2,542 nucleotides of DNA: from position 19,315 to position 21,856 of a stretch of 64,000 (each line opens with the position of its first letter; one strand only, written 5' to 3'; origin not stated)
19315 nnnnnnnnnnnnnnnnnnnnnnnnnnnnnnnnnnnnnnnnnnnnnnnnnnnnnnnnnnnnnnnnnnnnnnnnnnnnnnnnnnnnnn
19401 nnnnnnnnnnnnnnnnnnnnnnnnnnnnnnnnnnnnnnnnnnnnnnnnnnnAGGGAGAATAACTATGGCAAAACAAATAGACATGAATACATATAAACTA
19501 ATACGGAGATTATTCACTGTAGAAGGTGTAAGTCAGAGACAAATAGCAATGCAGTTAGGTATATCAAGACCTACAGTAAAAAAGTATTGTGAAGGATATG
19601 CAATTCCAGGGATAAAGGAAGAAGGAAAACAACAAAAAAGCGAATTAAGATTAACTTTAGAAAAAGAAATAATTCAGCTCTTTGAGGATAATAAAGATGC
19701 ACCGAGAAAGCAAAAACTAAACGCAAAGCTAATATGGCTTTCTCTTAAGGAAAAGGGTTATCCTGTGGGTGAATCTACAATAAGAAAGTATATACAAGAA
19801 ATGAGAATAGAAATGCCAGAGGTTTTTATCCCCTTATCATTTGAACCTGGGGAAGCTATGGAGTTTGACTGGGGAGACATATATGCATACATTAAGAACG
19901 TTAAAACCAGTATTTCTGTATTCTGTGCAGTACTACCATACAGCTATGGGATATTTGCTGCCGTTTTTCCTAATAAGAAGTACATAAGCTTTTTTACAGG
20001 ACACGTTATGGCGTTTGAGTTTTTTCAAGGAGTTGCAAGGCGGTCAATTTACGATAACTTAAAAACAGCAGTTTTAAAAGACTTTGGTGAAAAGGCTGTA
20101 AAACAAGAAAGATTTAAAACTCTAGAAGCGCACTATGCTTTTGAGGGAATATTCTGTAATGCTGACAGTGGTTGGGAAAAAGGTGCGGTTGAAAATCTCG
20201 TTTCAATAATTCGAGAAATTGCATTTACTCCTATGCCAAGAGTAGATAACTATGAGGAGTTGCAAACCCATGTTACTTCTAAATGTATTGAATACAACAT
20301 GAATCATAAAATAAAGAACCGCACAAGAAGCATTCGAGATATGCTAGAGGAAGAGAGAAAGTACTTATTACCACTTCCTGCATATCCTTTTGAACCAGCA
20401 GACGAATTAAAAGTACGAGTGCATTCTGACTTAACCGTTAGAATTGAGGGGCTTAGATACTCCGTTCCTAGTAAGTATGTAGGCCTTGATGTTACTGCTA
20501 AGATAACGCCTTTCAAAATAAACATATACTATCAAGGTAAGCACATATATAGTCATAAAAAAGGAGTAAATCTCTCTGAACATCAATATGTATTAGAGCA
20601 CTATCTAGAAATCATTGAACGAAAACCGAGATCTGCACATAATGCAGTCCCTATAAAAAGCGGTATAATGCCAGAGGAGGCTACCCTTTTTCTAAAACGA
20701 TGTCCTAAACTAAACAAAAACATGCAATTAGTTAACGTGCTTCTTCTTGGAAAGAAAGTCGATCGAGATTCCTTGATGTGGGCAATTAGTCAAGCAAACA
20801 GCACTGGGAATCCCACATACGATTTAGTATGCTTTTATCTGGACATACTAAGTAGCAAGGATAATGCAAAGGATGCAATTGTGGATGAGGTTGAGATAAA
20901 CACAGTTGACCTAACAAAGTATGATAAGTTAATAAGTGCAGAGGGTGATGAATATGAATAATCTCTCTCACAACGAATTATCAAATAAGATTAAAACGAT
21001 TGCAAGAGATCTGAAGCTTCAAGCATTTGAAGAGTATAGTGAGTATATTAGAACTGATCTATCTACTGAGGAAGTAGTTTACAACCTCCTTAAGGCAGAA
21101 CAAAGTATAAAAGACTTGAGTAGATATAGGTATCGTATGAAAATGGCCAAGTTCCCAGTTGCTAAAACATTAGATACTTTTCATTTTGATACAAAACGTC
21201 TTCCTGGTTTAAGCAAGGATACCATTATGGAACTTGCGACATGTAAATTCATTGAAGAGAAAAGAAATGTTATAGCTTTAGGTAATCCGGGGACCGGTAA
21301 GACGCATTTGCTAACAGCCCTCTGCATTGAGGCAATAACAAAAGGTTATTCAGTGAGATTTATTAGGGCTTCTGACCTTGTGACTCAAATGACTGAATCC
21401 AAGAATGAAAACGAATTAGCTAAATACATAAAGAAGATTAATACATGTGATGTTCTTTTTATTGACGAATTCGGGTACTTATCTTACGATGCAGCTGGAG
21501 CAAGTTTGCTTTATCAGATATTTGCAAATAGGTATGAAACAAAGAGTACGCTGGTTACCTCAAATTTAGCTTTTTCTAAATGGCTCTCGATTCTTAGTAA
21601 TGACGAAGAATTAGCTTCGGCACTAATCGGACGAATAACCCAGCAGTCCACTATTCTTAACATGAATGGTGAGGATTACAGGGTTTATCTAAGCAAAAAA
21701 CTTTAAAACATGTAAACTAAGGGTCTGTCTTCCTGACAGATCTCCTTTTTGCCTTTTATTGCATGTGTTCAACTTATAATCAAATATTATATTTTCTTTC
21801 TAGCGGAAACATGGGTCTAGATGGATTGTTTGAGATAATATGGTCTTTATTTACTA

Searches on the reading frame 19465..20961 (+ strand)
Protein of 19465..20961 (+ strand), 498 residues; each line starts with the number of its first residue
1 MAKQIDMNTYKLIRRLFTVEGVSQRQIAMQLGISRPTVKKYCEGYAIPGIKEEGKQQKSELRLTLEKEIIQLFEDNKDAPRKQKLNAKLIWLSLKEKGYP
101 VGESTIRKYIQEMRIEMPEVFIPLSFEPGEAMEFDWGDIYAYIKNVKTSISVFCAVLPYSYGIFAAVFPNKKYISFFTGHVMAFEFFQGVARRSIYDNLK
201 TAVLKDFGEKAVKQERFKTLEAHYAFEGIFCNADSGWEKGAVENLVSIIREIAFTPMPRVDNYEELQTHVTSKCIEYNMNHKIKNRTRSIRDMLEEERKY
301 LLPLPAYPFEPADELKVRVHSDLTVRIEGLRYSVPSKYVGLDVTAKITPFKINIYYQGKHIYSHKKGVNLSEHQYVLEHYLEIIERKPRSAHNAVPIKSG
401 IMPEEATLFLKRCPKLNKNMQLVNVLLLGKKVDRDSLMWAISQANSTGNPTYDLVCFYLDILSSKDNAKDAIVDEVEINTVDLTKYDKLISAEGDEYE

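Call 11: search_protein_families(library=pfam, proteins=[window:19465-20961:+], max_evalue=0.001)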
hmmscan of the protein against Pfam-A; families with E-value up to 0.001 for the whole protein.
window:19465-20961:+ (498 aa): 3 families
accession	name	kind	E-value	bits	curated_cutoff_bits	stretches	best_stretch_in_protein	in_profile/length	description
PF22483.2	Mu-transpos_C_2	-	4.3e-15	55.6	27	1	304-366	1-63/73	Mu transposase, C-terminal domain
PF01381.28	HTH_3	-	0.00016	22.1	23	1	21-51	9-39/55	Helix-turn-helix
PF02796.21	HTH_7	-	0.00066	20.2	23.8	0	5-42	6-42/45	Helix-turn-helix domain of resolvase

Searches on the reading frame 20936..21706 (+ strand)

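Call 11: search_protein_families(library=pfam, proteins=[window:20936-21706:+], max_evalue=0.001)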
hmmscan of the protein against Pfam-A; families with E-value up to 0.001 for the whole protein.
window:20936-21706:+ (256 aa): 8 families
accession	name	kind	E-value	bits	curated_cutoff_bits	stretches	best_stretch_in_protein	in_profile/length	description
PF01695.23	IstB_IS21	-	1.6e-61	208.3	24.1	1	28-250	12-232/238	IstB-like ATP binding protein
PF00308.24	Bac_DnaA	-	2.5e-10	41.2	23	1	112-209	37-136/162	Bacterial DnaA ATPAse domain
PF00004.35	AAA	-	2.5e-08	34.9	21.2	1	114-183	3-70/131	ATPase family associated with various cellular activities (AAA)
PF20720.3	nSTAND3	-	4.6e-07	30.1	27.2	1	104-154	12-62/155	Novel STAND NTPase 3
PF02562.22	PhoH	-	0.00037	20.5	27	1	101-149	11-59/205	PhoH-like protein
PF25199.1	nSTAND_NTPase5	-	0.00049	20.4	34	1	102-179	34-105/145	Novel STAND NTPase 5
PF12775.13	AAA_7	-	0.00095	19.2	25.8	0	102-165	26-90/181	P-loop containing dynein motor region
PF13604.12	AAA_30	-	0.00099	19.3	27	0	107-185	15-103/191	AAA domain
